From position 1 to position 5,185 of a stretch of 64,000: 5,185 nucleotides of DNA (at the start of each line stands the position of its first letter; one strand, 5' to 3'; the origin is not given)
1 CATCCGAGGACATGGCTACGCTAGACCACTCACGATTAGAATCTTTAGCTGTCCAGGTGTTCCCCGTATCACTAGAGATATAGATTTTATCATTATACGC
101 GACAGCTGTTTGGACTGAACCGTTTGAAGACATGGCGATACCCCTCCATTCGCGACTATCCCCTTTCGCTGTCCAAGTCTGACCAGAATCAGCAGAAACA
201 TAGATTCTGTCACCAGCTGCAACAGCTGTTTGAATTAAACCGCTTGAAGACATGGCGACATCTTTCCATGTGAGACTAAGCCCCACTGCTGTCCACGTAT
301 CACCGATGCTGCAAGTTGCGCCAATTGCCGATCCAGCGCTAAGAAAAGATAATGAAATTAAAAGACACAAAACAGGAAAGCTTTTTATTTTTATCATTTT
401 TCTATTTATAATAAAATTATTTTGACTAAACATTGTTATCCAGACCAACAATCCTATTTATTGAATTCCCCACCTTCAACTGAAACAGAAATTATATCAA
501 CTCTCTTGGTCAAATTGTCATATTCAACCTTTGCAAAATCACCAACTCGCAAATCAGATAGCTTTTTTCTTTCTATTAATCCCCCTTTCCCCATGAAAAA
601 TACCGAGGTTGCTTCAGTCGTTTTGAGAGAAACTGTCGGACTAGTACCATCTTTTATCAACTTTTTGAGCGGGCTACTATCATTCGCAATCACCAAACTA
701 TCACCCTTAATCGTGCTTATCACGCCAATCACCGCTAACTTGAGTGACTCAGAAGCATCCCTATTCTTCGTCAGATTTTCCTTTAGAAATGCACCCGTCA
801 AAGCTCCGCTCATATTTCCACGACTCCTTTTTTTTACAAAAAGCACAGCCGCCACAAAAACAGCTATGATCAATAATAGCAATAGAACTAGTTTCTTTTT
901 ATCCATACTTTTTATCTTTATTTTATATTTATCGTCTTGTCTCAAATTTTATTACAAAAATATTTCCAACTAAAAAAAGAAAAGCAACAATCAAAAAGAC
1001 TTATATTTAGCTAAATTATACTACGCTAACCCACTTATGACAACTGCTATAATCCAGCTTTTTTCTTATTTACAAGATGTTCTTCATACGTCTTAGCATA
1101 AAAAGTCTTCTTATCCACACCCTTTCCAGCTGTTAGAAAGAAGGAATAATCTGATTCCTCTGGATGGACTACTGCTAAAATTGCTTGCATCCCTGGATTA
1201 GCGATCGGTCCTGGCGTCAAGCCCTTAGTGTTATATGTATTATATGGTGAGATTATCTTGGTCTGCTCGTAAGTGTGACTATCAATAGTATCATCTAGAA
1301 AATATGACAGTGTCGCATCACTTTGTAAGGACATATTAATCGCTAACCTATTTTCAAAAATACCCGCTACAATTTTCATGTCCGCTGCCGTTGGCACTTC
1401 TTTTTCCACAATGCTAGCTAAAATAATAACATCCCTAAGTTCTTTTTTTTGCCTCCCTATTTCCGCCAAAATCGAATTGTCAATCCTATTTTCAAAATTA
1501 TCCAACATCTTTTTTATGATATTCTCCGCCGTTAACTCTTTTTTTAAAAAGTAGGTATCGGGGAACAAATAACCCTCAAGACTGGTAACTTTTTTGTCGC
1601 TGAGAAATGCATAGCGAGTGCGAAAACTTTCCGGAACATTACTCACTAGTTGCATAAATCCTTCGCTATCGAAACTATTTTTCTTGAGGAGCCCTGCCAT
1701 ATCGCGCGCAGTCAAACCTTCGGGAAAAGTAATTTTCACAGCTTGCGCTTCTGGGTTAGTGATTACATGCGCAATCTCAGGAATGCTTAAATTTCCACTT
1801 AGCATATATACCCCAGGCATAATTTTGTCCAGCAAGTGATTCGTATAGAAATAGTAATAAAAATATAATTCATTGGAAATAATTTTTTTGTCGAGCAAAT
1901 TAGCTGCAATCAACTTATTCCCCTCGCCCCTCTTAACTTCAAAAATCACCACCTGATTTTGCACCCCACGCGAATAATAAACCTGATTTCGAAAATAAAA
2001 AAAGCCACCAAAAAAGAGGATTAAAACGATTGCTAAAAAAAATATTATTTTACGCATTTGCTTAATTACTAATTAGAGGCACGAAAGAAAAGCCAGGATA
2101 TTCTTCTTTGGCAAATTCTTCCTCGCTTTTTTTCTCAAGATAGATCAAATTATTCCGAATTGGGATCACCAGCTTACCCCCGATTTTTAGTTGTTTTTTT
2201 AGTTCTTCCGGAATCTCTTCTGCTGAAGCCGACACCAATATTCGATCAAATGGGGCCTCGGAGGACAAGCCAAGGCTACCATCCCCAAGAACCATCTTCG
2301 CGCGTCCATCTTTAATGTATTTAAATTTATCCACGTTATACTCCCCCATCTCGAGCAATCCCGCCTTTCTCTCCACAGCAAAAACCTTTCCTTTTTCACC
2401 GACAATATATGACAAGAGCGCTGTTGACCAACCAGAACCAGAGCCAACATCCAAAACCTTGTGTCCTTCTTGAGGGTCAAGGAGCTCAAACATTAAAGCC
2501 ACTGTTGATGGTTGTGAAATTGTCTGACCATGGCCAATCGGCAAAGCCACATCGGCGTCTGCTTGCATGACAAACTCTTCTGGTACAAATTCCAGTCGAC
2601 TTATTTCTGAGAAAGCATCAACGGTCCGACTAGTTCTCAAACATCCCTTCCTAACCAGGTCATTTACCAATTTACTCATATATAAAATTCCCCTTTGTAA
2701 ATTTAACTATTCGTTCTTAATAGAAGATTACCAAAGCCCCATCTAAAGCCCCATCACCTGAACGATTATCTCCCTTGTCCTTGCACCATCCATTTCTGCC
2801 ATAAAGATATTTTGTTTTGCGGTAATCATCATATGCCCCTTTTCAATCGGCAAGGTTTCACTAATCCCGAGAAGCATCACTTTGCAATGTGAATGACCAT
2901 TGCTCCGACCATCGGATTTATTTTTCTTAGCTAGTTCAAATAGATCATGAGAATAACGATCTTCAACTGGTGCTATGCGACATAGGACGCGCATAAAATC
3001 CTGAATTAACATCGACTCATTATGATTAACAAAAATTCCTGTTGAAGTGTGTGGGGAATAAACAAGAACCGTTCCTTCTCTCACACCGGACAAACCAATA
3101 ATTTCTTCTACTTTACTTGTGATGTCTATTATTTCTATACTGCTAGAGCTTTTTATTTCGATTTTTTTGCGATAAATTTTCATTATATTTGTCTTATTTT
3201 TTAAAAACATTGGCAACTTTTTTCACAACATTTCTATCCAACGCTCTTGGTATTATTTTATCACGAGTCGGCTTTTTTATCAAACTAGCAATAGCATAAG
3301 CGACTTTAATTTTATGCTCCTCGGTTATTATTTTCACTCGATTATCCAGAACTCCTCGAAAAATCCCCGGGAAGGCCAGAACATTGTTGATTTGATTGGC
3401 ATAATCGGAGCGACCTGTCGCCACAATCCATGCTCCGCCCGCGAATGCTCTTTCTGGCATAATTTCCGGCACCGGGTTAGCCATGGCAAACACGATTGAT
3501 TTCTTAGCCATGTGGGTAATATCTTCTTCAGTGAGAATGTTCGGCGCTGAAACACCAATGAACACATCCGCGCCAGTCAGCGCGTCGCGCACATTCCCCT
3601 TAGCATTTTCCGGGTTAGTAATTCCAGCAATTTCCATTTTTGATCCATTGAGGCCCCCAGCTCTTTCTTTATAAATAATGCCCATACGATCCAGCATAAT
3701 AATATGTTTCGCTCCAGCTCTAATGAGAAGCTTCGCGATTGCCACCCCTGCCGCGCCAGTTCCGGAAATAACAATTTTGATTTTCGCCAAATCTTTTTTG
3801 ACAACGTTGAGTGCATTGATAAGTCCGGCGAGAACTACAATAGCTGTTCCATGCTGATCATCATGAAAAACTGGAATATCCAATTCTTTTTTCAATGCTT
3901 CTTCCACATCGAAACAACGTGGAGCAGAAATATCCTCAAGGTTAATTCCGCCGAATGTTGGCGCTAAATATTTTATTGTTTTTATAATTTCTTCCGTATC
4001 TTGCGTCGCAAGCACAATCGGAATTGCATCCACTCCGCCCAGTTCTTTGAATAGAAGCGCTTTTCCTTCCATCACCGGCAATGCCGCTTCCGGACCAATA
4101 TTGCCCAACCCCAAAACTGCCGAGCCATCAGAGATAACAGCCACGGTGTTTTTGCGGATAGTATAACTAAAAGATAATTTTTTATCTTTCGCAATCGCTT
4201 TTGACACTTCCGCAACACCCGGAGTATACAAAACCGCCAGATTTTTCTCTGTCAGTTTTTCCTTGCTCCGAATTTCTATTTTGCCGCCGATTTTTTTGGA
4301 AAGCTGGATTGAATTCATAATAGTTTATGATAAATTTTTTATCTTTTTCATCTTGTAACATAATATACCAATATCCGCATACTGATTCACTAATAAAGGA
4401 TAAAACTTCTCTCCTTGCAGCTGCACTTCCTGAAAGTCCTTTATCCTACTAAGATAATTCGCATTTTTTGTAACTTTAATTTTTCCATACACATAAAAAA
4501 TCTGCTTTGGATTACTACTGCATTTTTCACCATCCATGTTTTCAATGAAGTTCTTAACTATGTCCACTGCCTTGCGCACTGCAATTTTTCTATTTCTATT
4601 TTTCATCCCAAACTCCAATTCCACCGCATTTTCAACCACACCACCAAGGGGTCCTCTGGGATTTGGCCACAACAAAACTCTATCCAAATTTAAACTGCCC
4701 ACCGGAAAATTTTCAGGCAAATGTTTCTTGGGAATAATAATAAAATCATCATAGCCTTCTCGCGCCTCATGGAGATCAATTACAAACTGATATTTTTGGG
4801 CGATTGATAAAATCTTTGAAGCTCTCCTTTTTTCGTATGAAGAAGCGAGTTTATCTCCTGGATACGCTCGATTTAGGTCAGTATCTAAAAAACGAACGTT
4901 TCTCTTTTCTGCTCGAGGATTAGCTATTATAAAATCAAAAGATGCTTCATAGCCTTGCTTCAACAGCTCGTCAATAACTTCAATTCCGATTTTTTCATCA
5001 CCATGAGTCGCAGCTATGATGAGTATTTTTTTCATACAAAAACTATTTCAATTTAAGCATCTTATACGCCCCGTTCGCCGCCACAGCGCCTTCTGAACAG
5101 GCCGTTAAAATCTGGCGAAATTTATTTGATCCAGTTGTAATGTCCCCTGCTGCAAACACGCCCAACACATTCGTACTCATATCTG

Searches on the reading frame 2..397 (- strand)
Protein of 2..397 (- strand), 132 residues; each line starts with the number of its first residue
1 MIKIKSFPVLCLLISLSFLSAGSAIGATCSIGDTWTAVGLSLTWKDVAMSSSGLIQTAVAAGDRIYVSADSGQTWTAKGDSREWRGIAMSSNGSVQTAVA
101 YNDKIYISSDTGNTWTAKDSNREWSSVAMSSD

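Call 63: search_protein_families(library=pfam, proteins=[window:2-397:-], max_evalue=0.001)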
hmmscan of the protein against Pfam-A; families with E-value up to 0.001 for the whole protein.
window:2-397:- (132 aa): 3 families
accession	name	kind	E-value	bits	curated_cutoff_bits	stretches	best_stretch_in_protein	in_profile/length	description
PF15902.12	Sortilin-Vps10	-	9.1e-06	25.2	33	1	64-124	2-66/446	Sortilin, neurotensin receptor 3,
PF19755.4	DUF6242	-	2.6e-05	24.7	29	1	40-124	126-217/217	Domain of unknown function (DUF6242)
PF20341.3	DUF6636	-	0.0003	21.3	27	0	55-84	9-37/140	Family of unknown function (DUF6636)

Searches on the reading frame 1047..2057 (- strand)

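Call 14: search_protein_families(library=pfam, proteins=[window:1047-2057:-], max_evalue=0.001)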
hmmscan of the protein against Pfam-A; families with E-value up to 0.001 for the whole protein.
window:1047-2057:- (336 aa): 1 family
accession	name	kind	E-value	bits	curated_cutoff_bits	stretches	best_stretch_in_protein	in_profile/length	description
PF02618.21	YceG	-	9.2e-77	258.6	32.4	1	39-333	1-275/275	YceG-like family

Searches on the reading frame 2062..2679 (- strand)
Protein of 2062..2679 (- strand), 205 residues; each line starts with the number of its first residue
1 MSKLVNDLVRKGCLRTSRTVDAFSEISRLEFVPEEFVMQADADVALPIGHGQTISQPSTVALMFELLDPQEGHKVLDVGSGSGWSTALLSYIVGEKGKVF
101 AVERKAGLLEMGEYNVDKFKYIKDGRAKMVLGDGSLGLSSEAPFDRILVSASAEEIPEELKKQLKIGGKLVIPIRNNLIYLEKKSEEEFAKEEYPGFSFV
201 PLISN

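Call 14: search_protein_families(library=pfam, proteins=[window:2062-2679:-], max_evalue=0.001)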
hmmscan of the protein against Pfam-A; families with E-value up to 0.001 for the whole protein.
window:2062-2679:- (205 aa): 6 families
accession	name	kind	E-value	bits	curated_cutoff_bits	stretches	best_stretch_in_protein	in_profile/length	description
PF01135.25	PCMT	-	1.2e-52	179.2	20.3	1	2-204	4-207/210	Protein-L-isoaspartate(D-aspartate) O-methyltransferase (PCMT)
PF13847.12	Methyltransf_31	-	1.4e-06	28.5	27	1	71-176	3-113/145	Methyltransferase domain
PF01189.24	Methyltr_RsmB-F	-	1.4e-05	25.3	27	1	66-151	3-87/199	16S rRNA methyltransferase RsmB/F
PF01269.23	Fibrillarin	-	1.7e-05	24.5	27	1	70-104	70-104/227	Fibrillarin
PF01209.24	Ubie_methyltran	-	3.2e-05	23.8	20.1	1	67-170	43-149/233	ubiE/COQ5 methyltransferase family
PF13649.12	Methyltransf_25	-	0.00025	22.1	27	1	75-159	1-80/97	Methyltransferase domain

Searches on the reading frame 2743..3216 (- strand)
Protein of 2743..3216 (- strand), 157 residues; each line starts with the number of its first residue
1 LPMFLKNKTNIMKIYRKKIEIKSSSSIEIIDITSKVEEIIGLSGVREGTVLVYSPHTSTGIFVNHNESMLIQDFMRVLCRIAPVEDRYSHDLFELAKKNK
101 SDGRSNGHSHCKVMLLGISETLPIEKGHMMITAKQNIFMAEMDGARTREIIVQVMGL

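Call 14: search_protein_families(library=pfam, proteins=[window:2743-3216:-], max_evalue=0.001)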
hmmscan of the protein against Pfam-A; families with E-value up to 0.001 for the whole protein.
window:2743-3216:- (157 aa): 1 family
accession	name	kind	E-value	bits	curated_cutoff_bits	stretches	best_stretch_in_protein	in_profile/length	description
PF01894.22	UPF0047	-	8.9e-31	106.9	27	1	31-154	1-117/117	Uncharacterised protein family UPF0047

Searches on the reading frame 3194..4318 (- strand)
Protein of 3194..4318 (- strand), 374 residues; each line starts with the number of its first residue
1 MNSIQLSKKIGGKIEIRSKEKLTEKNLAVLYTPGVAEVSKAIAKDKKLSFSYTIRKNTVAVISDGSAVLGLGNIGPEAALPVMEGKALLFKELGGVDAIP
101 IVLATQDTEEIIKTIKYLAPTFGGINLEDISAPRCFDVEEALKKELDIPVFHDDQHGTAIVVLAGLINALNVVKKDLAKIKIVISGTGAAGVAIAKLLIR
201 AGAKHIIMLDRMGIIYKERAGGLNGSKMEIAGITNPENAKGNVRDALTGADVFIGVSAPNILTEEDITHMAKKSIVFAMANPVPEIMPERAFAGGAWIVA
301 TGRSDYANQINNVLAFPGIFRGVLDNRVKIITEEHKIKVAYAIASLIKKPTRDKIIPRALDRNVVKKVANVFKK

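Call 14: search_protein_families(library=pfam, proteins=[window:3194-4318:-], max_evalue=0.001)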
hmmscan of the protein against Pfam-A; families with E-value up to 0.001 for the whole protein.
window:3194-4318:- (374 aa): 5 families
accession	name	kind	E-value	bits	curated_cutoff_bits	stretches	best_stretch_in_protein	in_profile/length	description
PF00390.24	malic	-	1.7e-27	96.8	23.1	1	19-142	9-181/182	Malic enzyme, N-terminal domain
PF03949.21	Malic_M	-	1.7e-19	70.6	23.5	1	157-358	3-238/258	Malic enzyme, NAD binding domain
PF00208.27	ELFV_dehydrog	-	3.7e-05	24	23.4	1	158-219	10-72/241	Glutamate/Leucine/Phenylalanine/Valine dehydrogenase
PF00899.27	ThiF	-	0.00018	21.2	28.1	1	175-211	16-52/238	ThiF family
PF01494.25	FAD_binding_3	-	0.00083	19.1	22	0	180-230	2-52/349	FAD binding domain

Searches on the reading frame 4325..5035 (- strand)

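Call 14: search_protein_families(library=pfam, proteins=[window:4325-5035:-], max_evalue=0.001)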
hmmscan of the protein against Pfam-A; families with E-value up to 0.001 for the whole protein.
window:4325-5035:- (236 aa): 1 family
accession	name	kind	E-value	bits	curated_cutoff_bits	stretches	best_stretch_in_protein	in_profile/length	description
PF24827.1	AstE_AspA_cat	-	4.6e-18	65.9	25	1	2-96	3-111/192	Succinylglutamate desuccinylase/Aspartoacylase catalytic domain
